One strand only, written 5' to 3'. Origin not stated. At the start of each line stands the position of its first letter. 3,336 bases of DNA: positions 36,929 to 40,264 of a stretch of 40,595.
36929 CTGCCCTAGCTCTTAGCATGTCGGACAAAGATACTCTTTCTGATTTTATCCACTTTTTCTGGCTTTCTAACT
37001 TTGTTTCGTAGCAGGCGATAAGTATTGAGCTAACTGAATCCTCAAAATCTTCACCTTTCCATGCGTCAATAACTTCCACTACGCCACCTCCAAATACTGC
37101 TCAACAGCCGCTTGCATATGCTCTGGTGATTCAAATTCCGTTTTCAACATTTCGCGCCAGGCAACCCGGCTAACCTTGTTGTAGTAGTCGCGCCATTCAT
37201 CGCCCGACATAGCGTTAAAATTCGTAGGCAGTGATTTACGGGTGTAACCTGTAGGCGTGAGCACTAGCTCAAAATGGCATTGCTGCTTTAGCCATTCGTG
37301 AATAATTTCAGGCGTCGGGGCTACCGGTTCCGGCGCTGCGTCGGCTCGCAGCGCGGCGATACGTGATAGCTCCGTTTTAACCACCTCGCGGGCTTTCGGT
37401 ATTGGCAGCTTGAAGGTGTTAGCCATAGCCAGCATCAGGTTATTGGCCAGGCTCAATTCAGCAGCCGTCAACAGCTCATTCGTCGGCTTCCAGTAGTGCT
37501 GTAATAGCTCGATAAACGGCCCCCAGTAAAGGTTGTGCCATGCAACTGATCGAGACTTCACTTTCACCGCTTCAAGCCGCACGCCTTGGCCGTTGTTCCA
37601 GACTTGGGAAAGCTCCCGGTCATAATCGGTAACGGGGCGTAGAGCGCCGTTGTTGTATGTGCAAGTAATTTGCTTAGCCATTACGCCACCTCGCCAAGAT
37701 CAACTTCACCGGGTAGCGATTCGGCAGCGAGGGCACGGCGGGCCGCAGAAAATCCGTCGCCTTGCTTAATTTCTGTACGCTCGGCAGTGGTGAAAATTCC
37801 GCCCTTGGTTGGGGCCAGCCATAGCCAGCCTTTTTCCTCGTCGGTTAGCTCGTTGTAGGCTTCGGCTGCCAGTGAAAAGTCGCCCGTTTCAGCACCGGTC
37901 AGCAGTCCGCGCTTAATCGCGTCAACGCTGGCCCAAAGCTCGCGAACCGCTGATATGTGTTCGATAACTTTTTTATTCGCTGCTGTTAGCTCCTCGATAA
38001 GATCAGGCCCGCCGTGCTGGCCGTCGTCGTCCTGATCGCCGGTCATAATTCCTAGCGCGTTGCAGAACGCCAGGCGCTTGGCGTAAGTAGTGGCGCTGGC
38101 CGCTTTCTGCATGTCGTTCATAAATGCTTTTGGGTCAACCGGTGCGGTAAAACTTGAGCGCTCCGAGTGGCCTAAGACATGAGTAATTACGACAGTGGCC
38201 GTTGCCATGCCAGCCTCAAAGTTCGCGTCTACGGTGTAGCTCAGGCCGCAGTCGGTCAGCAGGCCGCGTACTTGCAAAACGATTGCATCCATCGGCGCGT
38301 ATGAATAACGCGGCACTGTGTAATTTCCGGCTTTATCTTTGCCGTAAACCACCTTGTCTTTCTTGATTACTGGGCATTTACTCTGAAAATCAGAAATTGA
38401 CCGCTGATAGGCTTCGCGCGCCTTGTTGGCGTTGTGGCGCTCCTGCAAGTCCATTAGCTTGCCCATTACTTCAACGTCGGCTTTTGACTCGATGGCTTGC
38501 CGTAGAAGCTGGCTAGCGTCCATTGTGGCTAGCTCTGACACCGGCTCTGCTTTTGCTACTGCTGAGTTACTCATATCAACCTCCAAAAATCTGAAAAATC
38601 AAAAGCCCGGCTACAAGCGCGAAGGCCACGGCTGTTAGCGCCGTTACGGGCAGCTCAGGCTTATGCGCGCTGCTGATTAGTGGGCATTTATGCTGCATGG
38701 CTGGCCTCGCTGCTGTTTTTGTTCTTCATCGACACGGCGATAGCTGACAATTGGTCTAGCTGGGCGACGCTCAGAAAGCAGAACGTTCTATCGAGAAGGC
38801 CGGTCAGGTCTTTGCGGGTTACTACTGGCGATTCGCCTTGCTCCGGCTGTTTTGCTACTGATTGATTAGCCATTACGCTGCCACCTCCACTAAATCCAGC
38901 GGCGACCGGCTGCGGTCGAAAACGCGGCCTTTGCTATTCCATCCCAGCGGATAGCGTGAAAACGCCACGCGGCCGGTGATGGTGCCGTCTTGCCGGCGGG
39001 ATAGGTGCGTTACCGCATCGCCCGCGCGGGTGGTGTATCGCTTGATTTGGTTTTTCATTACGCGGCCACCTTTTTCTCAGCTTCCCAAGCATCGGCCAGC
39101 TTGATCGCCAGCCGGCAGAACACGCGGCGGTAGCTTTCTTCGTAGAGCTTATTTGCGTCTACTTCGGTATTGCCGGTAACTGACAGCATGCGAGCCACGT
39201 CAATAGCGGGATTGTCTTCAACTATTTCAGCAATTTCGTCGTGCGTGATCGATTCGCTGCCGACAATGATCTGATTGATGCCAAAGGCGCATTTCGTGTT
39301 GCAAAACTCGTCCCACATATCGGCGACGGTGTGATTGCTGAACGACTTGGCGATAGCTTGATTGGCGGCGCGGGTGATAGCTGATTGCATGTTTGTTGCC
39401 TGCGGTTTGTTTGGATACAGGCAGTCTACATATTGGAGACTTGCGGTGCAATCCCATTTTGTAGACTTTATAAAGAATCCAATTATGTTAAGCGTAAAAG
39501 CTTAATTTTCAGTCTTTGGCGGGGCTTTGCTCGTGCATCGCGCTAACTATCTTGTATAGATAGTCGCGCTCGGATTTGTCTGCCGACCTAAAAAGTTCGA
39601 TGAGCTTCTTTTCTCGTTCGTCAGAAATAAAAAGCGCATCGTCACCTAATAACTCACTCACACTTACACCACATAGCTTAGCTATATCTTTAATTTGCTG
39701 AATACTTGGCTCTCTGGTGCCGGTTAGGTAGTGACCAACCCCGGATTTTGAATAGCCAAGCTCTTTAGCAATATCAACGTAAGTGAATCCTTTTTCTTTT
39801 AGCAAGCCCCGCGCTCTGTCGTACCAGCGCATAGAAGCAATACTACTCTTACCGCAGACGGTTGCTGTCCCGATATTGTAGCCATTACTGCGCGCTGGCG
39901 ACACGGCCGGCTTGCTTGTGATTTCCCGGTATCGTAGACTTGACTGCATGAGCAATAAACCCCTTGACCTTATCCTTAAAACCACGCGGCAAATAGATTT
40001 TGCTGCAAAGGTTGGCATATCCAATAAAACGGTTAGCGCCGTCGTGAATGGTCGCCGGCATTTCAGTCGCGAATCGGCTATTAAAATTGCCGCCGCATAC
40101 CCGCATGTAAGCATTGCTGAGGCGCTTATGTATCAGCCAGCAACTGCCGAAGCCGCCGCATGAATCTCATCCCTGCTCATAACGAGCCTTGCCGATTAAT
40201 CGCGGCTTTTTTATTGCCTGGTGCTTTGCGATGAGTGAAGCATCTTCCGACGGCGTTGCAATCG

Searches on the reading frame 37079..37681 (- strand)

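Call 11: search_protein_families(library=pfam, max_evalue=0.01, proteins=[window:37079-37681:-])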
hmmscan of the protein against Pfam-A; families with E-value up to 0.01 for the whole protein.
window:37079-37681:- (200 aa): 1 family
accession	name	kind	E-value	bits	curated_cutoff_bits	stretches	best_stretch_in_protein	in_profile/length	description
PF07105.16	DUF1367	-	1.1e-14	55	25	1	1-198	1-197/198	Protein of unknown function (DUF1367)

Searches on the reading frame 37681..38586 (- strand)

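Call 11: search_protein_families(library=pfam, max_evalue=0.01, proteins=[window:37681-38586:-])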
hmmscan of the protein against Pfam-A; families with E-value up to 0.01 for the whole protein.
window:37681-38586:- (301 aa): 1 family
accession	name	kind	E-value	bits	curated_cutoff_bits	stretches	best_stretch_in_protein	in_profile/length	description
PF04404.17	ERF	-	9.3e-15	55.4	25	1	63-194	4-131/153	ERF superfamily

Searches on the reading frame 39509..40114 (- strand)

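Call 11: search_protein_families(library=pfam, max_evalue=0.01, proteins=[window:39509-40114:-])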
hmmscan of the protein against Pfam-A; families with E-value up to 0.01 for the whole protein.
window:39509-40114:- (201 aa): 9 families
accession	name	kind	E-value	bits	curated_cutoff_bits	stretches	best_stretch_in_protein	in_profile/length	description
PF01381.28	HTH_3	-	5.1e-11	42.9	23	1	104-155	4-55/55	Helix-turn-helix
PF13560.12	HTH_31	-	4.5e-09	36.9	27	1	106-155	11-61/64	Helix-turn-helix domain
PF13384.12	HTH_23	-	0.00019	21.6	24.6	0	95-124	2-32/50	Homeodomain-like domain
PF08281.18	Sigma70_r4_2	-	0.00019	21.4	25.7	0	107-130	24-47/54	Sigma-70, region 4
PF13443.12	HTH_26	-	0.00026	21.6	22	1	104-157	5-59/63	Cro/C1-type HTH DNA-binding domain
PF00440.29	TetR_N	-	0.0014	18.8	24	0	99-129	3-36/47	Bacterial regulatory proteins, tetR family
PF10668.15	Phage_terminase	-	0.0027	17.8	22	0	99-127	10-40/67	Phage terminase small subunit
PF02796.21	HTH_7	-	0.0028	18.2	23.8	0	94-126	7-38/45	Helix-turn-helix domain of resolvase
PF00356.27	LacI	-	0.0033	17.6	27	0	141-153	2-14/46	Bacterial regulatory proteins, lacI family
